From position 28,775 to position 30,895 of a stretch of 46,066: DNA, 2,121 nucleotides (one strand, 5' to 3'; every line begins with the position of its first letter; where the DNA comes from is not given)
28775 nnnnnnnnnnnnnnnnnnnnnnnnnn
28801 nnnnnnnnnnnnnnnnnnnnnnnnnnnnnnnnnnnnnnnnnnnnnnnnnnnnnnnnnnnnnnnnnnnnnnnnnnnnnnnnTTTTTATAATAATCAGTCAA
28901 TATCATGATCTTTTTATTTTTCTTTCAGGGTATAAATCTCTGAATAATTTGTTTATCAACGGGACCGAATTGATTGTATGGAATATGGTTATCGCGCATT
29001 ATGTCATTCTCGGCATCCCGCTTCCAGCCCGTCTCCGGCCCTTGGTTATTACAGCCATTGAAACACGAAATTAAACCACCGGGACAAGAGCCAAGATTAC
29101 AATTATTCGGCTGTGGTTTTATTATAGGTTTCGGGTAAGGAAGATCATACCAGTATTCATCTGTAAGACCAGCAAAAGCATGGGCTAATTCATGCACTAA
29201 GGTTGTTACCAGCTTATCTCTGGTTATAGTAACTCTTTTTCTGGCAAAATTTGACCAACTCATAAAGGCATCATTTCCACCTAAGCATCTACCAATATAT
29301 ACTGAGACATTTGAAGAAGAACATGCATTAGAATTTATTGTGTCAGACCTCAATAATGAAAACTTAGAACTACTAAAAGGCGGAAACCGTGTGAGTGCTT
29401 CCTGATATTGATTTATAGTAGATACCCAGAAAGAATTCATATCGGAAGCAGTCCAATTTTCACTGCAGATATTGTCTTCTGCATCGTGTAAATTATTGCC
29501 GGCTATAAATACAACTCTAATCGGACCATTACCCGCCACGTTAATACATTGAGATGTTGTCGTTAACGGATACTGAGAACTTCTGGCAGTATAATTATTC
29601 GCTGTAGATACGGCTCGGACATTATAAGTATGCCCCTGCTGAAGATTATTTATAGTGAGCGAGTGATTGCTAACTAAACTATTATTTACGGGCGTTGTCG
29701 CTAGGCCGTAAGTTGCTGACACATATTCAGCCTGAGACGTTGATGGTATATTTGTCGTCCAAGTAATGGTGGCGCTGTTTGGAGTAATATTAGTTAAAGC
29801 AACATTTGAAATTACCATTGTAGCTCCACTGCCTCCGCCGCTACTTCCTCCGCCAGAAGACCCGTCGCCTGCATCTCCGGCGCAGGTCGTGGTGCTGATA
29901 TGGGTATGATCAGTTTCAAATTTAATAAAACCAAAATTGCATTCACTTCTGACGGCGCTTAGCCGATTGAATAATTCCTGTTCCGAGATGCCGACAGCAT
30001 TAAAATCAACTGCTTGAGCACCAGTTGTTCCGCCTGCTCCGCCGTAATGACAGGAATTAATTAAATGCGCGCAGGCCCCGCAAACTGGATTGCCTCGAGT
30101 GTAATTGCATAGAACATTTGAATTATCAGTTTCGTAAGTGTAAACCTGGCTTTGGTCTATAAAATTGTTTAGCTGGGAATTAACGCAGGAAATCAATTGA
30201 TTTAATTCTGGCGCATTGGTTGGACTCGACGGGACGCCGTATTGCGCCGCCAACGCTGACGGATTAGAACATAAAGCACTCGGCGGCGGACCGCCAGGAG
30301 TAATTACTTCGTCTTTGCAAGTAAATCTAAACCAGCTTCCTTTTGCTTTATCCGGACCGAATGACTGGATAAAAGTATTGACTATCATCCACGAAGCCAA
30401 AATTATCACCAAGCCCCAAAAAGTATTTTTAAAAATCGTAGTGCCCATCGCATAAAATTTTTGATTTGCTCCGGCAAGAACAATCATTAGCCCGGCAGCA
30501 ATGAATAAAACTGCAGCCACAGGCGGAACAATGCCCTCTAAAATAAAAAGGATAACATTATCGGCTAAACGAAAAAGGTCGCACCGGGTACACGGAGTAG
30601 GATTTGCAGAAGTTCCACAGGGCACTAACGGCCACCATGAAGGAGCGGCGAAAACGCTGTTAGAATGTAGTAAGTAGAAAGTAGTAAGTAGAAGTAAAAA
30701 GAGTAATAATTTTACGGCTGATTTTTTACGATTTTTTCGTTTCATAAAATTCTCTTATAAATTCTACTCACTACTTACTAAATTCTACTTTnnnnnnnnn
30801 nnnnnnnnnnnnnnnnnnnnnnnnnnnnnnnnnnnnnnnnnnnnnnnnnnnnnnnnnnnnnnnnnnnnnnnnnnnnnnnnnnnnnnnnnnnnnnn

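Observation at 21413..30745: Seven-member pilin-like (TrbC/VirB2-type two-TM) family, including fusions to FN3 and a zincin peptidase-like domain, with no secretion ATPase in sight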

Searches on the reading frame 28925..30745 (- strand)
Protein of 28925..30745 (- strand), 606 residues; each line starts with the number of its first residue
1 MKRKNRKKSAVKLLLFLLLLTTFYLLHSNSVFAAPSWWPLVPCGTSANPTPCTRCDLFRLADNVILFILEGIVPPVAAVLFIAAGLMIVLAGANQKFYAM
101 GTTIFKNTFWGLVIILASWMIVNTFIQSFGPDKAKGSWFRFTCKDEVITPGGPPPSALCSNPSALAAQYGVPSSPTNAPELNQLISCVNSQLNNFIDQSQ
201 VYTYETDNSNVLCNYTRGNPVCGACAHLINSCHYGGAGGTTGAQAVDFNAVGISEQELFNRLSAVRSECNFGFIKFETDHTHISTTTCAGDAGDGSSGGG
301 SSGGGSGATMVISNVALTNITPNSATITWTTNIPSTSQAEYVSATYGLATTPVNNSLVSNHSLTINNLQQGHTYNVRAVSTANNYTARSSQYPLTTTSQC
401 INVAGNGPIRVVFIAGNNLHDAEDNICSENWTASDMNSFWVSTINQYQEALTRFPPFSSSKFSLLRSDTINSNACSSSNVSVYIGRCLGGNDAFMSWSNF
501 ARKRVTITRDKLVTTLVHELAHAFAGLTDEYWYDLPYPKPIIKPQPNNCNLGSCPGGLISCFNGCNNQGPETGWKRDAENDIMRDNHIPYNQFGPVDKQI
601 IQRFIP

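Call 3: search_protein_families(library=pfam, proteins=[window:28925-30745:-], max_evalue=0.1)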
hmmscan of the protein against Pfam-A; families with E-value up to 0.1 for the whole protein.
window:28925-30745:- (606 aa): 6 families
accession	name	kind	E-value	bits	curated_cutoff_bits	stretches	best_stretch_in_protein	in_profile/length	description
PF00041.27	fn3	-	6.7e-06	26.7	25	1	313-389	4-76/84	Fibronectin type III domain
PF18895.5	T4SS_pilin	-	4.2e-05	24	26.6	1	69-125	16-71/71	Type IV secretion system pilin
PF09471.16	Peptidase_M64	-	0.00016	21.4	26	1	509-548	137-179/302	IgA Peptidase M64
PF16656.11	Pur_ac_phosph_N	-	0.00027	21.9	30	1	314-396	5-93/93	Purple acid Phosphatase, N-terminal domain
PF07198.17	DUF1410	-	0.041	14.7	25.5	1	361-387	36-59/61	Protein of unknown function (DUF1410)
PF24547.1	DUF7601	-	0.089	13.8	27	0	340-391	49-91/116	Domain of unknown function (DUF7601)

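Call 4: search_protein_families(library=ncbifam, proteins=[window:28925-30745:-], max_evalue=0.1)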
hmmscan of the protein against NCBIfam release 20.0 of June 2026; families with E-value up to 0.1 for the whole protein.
window:28925-30745:- (606 aa): 0 families

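Call 12: find_homologous_proteins(query=window:28925-30745:-, max_evalue=0.001)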
Query window:28925-30745:- (606 aa): 47 proteins with E <= 0.001 among 8000 candidates.
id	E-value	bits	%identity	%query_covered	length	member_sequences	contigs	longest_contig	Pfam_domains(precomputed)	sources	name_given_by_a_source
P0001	0.0e+0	1409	100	100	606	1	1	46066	PF18895.6,PF00041.28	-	-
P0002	5.3e-184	631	51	50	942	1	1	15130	PF23376.2,PF18895.6,PF00041.28,PF16656.12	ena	-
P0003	2.8e-106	375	58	49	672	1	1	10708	PF18895.6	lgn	-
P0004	8.3e-80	287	61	21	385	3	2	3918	PF18895.6,PF05345.19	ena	-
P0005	7.2e-77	278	56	21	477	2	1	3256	PF22352.3,PF05345.19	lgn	-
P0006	5.8e-73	265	57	21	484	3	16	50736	PF05345.19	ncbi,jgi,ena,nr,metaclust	ncbi:MAG: hypothetical protein A3B00_00700 [Candidatus Yanofskybacteria bacterium RIFCSPLOWO2_01_FUL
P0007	1.7e-66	243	39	67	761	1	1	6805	PF18895.6,PF16656.12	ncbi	-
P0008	1.7e-62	230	57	22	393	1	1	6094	PF05345.19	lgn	-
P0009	2.9e-62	229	45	23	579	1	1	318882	PF07495.20,PF26182.1,PF05345.19,PF00041.28,PF16656.12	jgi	jgi:hypothetical protein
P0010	3.4e-59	219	44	42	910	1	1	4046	-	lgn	-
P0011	2.2e-56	210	45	23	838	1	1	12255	PF23376.2,PF18895.6,PF05345.19,PF00041.28,PF16656.12,PF01464.26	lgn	-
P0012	5.6e-55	205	43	27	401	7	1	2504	PF05345.19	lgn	-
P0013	4.2e-54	202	35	24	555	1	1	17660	PF18895.6,PF16656.12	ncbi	-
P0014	3.8e-53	199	46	23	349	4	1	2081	-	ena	-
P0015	3.3e-50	190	48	23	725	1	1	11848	PF07495.20,PF05345.19,PF00041.28,PF16656.12,PF01464.26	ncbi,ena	-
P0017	3.6e-48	183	69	19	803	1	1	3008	PF00326.28,PF18895.6,PF02230.23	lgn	-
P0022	6.8e-42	162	41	20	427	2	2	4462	PF18895.6,PF05345.19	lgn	-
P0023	3.8e-40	156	44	35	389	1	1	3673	PF18895.6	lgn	-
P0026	7.5e-37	145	32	48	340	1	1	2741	PF18895.6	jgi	-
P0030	3.7e-35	140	37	41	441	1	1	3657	PF18895.6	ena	-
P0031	9.0e-35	139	32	42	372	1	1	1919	PF18895.6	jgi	jgi:hypothetical protein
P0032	4.1e-34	136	51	22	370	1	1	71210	PF18895.6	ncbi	-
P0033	2.5e-33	134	43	25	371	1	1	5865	PF18895.6,PF01464.26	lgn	-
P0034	1.0e-32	132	32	41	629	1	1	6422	PF18895.6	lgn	-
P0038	5.5e-19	86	39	22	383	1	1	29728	PF18895.6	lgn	-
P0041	1.8e-12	65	34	22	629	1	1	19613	PF18895.6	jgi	-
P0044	2.2e-6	45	33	17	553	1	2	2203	PF18895.6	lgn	-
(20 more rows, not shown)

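Call 19: search_solved_structures(query=window:28925-30745:-, max_evalue=10, show_alignments=3)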
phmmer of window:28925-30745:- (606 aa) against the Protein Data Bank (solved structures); distinct sequences matched with E-value up to 10: 152 (the best 60 are shown).
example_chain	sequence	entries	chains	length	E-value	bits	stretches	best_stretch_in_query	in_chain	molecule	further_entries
3b83_A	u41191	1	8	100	0.011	17.7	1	314-383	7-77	TEN-D3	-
3p1v_A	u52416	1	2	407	0.021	16.7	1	513-535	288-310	Metallo-endopeptidase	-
9kas_B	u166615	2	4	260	0.026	16.4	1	289-341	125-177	anti-sulfonylurea antibody scFv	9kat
1x5g_A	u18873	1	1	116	0.03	16.2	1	317-381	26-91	Neogenin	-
9nqo_A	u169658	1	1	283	0.034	16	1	290-378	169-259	Galectin-3,Galectin-3,Galectin-3 in complex FN3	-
4df9_A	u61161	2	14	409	0.039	15.8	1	514-535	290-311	putative peptidase | Lipoprotein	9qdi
2ghw_B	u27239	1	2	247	0.048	15.5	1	283-330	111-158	anti-sars scFv antibody, 80R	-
6y6c_C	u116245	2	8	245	0.05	15.5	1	271-332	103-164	Single chain variable | Single-chain variable 4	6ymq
3t04_D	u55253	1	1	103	0.056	15.3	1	303-379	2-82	MONOBODY 7C12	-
7deo_A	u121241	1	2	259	0.066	15.1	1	274-324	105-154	antibody scFv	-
8pn5_A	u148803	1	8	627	0.092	14.6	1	317-403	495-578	DUF3472 domain-containing protein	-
8pmu_A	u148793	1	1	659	0.097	14.5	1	317-403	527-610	DUF3472 domain-containing protein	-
8pn3_A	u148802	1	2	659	0.097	14.5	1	317-403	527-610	DUF3472 domain-containing protein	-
2rbl_A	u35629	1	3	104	0.098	14.5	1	313-396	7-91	Tenascin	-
6kn9_D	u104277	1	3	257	0.12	14.2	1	266-333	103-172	scFv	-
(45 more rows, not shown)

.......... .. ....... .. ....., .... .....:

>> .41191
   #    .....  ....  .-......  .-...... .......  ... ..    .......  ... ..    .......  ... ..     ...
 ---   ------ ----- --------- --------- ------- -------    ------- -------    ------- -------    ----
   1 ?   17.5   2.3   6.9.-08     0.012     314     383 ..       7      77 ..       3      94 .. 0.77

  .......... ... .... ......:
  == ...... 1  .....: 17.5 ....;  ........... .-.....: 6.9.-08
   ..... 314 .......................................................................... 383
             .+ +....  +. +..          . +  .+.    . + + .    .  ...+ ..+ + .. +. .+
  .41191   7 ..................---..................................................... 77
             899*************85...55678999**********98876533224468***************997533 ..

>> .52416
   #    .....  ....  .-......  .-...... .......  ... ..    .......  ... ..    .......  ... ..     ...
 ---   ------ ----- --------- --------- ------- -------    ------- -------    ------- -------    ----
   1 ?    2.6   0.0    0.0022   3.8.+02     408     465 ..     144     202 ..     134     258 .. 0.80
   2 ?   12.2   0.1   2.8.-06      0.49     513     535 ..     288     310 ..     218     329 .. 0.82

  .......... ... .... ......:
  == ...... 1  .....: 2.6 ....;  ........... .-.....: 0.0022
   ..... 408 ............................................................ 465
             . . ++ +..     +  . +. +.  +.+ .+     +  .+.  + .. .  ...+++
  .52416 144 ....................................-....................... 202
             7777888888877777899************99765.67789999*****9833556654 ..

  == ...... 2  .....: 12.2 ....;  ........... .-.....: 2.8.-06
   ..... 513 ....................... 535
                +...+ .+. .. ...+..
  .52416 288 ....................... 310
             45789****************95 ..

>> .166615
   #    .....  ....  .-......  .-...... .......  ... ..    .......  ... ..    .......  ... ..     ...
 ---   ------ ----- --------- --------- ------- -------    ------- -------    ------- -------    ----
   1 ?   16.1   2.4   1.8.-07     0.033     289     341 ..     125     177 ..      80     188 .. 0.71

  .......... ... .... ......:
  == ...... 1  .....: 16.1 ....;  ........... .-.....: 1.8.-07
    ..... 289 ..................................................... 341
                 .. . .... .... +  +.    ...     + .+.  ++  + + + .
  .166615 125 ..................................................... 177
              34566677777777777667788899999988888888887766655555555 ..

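Call 34: predict_structure(alignment_id=A2)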
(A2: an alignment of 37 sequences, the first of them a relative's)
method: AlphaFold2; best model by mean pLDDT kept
length: 606 residues; sequences in the alignment: 37
mean_pLDDT: 67.5   pTM: 0.38
mean pLDDT of the five models: 67.5, 67.1, 65.5, 61.1, 58.2
residues with pLDDT >= 90: 149; 70-90: 174; 50-70: 65; < 50: 218
segments of 3 or more residues with pLDDT < 50: 30-33, 146-152, 294-307, 399-477, 479-484, 487-502, 504-514, 527-546, 548-606
pLDDT, mean of each block of 10 residues (from residue 1): 56 82 68 59 77 79 84 90 96 94 96 90 77 61 50 65 90 91 97 96 84 91 89 86 95 97 96 92 89 46 48 87 90 85 75 83 89 87 85 70 38 38 45 36 37 38 39 44 48 45 47 51 51 39 41 37 40 32 31 30 27
secondary structure, 60 per line:
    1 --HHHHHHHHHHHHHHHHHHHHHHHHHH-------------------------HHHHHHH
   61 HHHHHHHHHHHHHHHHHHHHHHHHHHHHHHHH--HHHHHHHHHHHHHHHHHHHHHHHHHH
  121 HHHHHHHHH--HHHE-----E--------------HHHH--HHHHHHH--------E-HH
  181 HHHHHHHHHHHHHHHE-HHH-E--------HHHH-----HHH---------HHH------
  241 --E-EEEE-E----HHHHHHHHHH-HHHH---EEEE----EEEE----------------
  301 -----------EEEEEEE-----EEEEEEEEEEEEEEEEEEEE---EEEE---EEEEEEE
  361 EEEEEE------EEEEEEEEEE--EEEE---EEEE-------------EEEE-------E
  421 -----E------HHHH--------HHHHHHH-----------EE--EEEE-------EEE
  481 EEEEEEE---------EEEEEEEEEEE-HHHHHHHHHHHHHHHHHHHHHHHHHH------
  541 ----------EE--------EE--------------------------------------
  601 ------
elements in order: H3-28 H54-92 H95-129 H156-159 H162-168 H179-195 H211-214 E245-248 H255-264 H266-269 E273-276 E281-284 E312-318 E324-343 E347-350 E354-366 E373-382 E385-388 E392-395 E409-412 H433-436 H445-451 E467-470 E478-487 E497-507 H509-534

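Call 38: fold_search(model_id=the predicted structure, library=pdb)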
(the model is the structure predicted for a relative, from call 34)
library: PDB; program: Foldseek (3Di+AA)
matches with E <= 10: 1795; with E <= 0.001: 45
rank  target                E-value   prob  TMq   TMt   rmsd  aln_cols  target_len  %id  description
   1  1x5h_MODEL_1_A        3.8e-05  1.00  0.13  0.54  14.7       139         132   19  The solution structure of the third fibronectin type III domain of human Neogenin (released 2005-11-15)
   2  2yrz_MODEL_1_A        1.8e-04  1.00  0.14  0.61   8.4       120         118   18  Solution structure of the fibronectin type III domain of human Integrin beta-4 (released 2008-04-08)
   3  4lpt_C                2.5e-04  1.00  0.13  0.73   2.5       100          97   16  Crystal structure of monomeric TENCON variant P54CR4-31 (released 2014-01-29)
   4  4lsd_B                2.6e-04  1.00  0.13  0.76   2.2        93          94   16  Myokine structure (released 2013-10-16)
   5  2cum_MODEL_1_A        2.6e-04  1.00  0.14  0.68   6.0       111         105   21  The solution structure of the 33rd fibronectin type III domain of human Tenascin-X (released 2005-11-26)
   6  3b83_H                2.7e-04  1.00  0.13  0.71   2.7        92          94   25  Computer-Based Redesign of a beta Sandwich Protein Suggests that Extensive Negative Design Is Not Required for De Novo (released 2008-11-04)
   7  2ibb                  2.7e-04  1.00  0.14  0.38  11.7       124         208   15  Crystal Structure of the First and Second FNIII Domains of Ihog (released 2006-10-24)
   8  7cg1_MODEL_1_A        3.1e-04  1.00  0.13  0.51  14.6       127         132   16  Solution structure of the sensor domain of the anti-sigma factor RsgI4 in Pseudobacteroides cellulosolvens (released 2021-06-30)
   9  7cg8_C                3.4e-04  1.00  0.12  0.61   3.9        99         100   19  Structure of the sensor domain (short construct) of the anti-sigma factor RsgI4 in Pseudobacteroides cellulosolvens (released 2021-06-30)
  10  2ekj_MODEL_1_A        3.4e-04  1.00  0.13  0.55   5.7       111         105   24  Solution structures of the fn3 domain of human collagen alpha-1(XX) chain (released 2007-09-25)
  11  5l2h_D                3.8e-04  1.00  0.13  0.69   3.3        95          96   18  Crystal Structure of W26A mutant of anti-EGFR Centyrin P54AR4-83v2 (released 2016-11-02)
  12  2n1k_MODEL_1_A        3.8e-04  1.00  0.13  0.65   4.6        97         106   18  Structure of the Third Type III Domain from Human Fibronectin (released 2015-11-11)
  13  5kf4_A                4.3e-04  1.00  0.13  0.73   2.1        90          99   17  Crystal structure of FN3 domain (Residues P368-P466) of Human collagen XX (released 2016-07-06)
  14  4wtw_B                4.3e-04  1.00  0.12  0.68   2.7        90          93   18  Crystal structure of the third FnIII domain of integrin beta4 (released 2015-02-11)
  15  1x5g_MODEL_1_A        4.3e-04  1.00  0.13  0.55   8.0       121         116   24  The solution structure of the second fibronectin type III domain of human Neogenin (released 2005-11-15)
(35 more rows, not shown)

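Call 48: find_encoding_contigs(protein=P0009, flank=10000, max_places=2)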
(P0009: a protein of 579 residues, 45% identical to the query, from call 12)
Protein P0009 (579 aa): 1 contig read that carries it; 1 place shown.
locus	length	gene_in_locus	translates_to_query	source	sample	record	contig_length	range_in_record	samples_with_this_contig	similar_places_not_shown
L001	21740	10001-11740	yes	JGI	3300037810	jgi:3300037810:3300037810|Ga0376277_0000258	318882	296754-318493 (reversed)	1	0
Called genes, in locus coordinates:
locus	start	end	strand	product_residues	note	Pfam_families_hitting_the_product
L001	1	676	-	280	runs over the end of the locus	-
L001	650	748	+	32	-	-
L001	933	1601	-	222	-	-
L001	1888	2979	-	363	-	PF13509:S1_2 (faint), PF23459:S1_RRP5 (faint), PF00575:S1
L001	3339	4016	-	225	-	-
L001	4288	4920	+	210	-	PF13483:Lactamase_B_3, PF12706:Lactamase_B_2 (weak)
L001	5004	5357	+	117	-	-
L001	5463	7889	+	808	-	PF00521:DNA_topoisoIV, PF03989:DNA_gyraseA_C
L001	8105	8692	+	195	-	PF01135:PCMT (faint), PF01209:Ubie_methyltran, PF05175:MTS, PF13847:Methyltransf_31, PF08241:Methyltransf_11, PF08242:Methyltransf_12, PF13649:Methyltransf_25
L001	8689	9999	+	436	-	PF01547:SBP_bac_1, PF13416:SBP_bac_8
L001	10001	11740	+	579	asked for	PF05345:He_PIG, PF26182:Ig_NUP210_5th (faint), PF07495:Y_Y_Y (faint), PF00041:fn3 (weak), PF16656:Pur_ac_phosph_N, PF05345:He_PIG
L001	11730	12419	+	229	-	-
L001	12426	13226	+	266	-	PF18895:T4SS_pilin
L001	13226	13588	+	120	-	PF18895:T4SS_pilin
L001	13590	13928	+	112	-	PF18895:T4SS_pilin (weak)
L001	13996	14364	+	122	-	PF04956:TrbC (weak), PF18895:T4SS_pilin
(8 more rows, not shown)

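Call 49: find_encoding_contigs(protein=P0006, flank=10000, max_places=2)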
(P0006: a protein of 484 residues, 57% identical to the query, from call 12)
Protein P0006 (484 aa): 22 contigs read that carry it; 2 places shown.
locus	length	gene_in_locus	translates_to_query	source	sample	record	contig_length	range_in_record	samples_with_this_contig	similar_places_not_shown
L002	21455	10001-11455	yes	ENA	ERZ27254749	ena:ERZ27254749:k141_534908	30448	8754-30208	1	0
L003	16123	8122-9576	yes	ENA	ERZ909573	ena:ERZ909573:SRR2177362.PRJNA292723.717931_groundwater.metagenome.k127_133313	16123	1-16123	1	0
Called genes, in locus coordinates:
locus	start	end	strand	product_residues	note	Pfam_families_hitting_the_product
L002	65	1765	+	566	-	-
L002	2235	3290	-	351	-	PF21710:Spt6_S1 (faint), PF23459:S1_RRP5 (faint), PF00575:S1, PF13509:S1_2 (faint), PF00575:S1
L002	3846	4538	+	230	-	PF13483:Lactamase_B_3, PF12706:Lactamase_B_2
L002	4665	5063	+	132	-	-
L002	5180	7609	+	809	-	PF00521:DNA_topoisoIV, PF03989:DNA_gyraseA_C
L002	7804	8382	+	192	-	PF05175:MTS, PF01209:Ubie_methyltran, PF13679:Methyltransf_32 (weak), PF01728:FtsJ (weak), PF13847:Methyltransf_31, PF08241:Methyltransf_11, PF08242:Methyltransf_12, PF13649:Methyltransf_25, +1 more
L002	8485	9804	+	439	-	PF01547:SBP_bac_1, PF13416:SBP_bac_8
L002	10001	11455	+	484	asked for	PF05345:He_PIG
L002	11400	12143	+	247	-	-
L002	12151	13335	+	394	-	PF18895:T4SS_pilin (weak)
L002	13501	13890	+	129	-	-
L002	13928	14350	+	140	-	PF18895:T4SS_pilin (weak)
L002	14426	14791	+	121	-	PF18895:T4SS_pilin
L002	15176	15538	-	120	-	-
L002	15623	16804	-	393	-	PF12229:PG_binding_4, PF04294:VanW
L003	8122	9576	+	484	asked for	PF05345:He_PIG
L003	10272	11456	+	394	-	PF18895:T4SS_pilin (weak)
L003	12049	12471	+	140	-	PF18895:T4SS_pilin (weak)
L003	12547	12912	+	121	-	PF18895:T4SS_pilin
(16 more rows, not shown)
